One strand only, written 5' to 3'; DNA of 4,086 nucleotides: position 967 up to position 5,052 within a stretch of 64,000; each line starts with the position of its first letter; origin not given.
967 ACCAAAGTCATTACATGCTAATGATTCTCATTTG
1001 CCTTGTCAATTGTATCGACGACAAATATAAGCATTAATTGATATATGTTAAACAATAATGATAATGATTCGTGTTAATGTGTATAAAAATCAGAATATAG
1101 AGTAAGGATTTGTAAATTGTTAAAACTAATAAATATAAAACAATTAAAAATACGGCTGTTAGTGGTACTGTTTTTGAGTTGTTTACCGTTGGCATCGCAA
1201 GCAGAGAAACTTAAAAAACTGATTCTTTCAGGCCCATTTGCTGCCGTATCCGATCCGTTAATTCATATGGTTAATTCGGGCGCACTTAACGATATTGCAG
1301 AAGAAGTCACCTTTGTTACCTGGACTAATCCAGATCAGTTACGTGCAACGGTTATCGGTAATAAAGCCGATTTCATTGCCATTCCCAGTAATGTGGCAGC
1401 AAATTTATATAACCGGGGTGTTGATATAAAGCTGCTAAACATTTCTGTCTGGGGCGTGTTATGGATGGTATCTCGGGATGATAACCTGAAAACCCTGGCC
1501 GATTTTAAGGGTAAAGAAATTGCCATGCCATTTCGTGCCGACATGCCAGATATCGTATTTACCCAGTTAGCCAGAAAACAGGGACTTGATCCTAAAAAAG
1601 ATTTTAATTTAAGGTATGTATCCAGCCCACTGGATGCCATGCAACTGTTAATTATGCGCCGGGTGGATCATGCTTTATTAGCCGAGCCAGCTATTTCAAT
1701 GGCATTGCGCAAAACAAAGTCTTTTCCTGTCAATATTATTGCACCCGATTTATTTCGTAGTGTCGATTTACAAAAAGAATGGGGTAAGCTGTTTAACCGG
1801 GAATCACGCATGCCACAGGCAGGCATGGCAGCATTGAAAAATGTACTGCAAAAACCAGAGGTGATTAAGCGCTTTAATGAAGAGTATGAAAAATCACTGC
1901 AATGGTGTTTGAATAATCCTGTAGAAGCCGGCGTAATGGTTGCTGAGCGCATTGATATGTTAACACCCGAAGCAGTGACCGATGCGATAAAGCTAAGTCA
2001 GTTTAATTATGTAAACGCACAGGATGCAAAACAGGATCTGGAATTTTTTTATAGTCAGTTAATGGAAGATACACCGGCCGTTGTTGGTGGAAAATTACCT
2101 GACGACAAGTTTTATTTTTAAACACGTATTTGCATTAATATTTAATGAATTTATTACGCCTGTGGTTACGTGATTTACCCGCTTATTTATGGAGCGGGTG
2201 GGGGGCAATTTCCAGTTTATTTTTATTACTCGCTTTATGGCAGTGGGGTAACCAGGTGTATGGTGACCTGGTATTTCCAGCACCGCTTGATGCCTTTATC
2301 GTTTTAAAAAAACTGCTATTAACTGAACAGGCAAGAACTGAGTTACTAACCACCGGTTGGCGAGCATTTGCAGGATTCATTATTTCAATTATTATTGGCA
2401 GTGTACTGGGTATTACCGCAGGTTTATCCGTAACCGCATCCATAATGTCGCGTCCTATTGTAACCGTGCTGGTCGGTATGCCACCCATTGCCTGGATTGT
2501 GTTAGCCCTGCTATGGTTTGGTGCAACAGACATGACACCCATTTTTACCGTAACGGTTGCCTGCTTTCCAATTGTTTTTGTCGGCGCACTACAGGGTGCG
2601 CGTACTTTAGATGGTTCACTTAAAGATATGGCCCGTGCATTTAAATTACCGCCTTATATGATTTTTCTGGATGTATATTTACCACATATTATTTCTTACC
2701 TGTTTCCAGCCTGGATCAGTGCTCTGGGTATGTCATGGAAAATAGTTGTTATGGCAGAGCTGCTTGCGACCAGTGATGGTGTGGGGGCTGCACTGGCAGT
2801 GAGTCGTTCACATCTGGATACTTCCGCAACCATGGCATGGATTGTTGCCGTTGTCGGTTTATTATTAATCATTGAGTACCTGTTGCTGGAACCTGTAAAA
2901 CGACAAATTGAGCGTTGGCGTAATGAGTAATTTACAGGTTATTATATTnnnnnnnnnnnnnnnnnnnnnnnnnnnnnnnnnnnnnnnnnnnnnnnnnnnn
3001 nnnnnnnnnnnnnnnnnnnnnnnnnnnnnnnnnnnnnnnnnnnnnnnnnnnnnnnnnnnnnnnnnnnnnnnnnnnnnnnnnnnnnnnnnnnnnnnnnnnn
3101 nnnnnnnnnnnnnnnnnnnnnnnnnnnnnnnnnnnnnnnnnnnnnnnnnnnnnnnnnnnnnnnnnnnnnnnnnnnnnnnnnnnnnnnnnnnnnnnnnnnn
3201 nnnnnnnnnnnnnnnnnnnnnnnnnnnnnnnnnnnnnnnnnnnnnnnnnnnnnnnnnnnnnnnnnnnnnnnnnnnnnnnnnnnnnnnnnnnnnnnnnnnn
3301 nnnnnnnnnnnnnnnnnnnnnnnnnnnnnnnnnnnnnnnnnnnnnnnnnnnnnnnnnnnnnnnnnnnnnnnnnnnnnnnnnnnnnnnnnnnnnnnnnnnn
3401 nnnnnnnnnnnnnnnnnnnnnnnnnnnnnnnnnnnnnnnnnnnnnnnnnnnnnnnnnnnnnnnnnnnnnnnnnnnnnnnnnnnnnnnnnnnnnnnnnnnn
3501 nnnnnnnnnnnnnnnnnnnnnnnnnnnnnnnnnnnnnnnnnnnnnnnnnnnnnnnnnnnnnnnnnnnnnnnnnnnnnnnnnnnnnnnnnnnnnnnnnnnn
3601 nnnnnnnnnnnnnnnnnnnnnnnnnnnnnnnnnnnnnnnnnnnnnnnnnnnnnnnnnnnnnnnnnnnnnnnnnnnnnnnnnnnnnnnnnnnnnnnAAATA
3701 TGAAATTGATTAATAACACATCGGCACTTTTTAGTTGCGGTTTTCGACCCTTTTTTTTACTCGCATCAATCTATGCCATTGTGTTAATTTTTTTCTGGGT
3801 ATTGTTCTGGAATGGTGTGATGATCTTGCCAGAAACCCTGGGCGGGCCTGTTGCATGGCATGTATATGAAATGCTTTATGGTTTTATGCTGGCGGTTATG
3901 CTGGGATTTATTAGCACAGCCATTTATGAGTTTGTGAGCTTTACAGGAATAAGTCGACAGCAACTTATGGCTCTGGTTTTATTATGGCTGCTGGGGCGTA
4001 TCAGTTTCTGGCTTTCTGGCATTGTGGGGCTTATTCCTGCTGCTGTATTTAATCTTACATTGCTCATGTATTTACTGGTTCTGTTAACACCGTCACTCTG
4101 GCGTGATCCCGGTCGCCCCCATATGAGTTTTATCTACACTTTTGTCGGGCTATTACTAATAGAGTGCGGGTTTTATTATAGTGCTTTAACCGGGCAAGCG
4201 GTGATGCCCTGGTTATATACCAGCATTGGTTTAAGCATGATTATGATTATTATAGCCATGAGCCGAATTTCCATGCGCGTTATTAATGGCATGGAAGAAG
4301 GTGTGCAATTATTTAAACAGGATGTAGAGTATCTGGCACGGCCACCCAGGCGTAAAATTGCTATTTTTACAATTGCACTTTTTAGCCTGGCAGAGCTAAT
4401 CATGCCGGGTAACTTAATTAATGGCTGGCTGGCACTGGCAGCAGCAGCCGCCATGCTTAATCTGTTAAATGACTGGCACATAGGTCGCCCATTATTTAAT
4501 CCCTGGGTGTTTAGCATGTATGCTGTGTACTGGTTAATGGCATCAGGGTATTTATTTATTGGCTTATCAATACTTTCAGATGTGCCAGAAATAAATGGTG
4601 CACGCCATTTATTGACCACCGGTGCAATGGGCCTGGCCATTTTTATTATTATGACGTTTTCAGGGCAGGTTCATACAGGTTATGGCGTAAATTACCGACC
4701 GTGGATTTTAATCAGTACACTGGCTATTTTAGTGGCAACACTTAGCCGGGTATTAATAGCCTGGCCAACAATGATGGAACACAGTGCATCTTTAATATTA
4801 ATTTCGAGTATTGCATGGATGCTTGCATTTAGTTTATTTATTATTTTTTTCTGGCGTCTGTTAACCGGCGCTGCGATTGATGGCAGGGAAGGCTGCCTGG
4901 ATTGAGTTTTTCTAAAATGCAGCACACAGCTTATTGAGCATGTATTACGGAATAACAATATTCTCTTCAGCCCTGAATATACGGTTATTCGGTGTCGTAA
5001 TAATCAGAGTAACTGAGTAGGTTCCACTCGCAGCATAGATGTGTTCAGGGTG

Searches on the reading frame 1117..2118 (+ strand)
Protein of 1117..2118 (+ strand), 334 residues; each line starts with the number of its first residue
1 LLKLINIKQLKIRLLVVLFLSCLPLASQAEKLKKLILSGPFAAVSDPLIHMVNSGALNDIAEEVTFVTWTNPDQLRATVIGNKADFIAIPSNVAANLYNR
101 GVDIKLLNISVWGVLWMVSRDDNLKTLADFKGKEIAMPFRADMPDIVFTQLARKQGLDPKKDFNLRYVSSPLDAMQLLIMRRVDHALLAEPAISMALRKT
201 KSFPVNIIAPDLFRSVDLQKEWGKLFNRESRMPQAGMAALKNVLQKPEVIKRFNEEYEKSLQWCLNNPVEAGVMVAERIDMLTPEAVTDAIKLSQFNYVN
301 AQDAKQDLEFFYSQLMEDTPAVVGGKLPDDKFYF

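Call 54: search_protein_families(library=pfam, proteins=[window:1117-2118:+], max_evalue=0.00001)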
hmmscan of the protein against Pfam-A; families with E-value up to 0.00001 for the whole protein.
window:1117-2118:+ (334 aa): 2 families
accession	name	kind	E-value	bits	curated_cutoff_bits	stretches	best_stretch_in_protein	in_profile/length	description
PF09084.16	NMT1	-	6.5e-09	36.4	20.5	0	114-163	75-123/216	NMT1/THI5 like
PF12974.12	Phosphonate-bd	-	1.2e-07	31.9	27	1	63-199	30-173/242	ABC transporter, phosphonate, periplasmic substrate-binding protein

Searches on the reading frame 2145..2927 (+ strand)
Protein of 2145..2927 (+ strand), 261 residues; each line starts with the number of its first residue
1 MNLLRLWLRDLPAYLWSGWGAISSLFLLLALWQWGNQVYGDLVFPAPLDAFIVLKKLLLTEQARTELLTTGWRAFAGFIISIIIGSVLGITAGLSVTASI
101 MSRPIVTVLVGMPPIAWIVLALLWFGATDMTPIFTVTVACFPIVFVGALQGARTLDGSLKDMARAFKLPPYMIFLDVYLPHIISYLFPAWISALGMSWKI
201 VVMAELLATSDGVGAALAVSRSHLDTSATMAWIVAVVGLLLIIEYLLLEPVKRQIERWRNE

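Call 54: search_protein_families(library=pfam, proteins=[window:2145-2927:+], max_evalue=0.00001)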
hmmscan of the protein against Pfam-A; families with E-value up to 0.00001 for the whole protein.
window:2145-2927:+ (261 aa): 1 family
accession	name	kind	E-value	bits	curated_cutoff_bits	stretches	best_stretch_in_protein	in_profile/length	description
PF00528.27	BPD_transp_1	-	7.1e-16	58.9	26.4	1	85-247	1-170/184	Binding-protein-dependent transport system inner membrane component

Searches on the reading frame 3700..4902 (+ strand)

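Call 6: search_protein_families(library=pfam, proteins=[window:3700-4902:+], max_evalue=0.01)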
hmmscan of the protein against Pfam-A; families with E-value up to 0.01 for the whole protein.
window:3700-4902:+ (401 aa): 1 family
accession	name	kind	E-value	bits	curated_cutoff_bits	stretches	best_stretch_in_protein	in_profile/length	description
PF05940.17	NnrS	-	9.6e-77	259.3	28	1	9-390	1-369/371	NnrS protein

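Call 7: search_protein_families(library=ncbifam, proteins=[window:3700-4902:+], max_evalue=0.01)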
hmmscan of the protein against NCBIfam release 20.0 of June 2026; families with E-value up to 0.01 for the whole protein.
window:3700-4902:+ (401 aa): 0 families
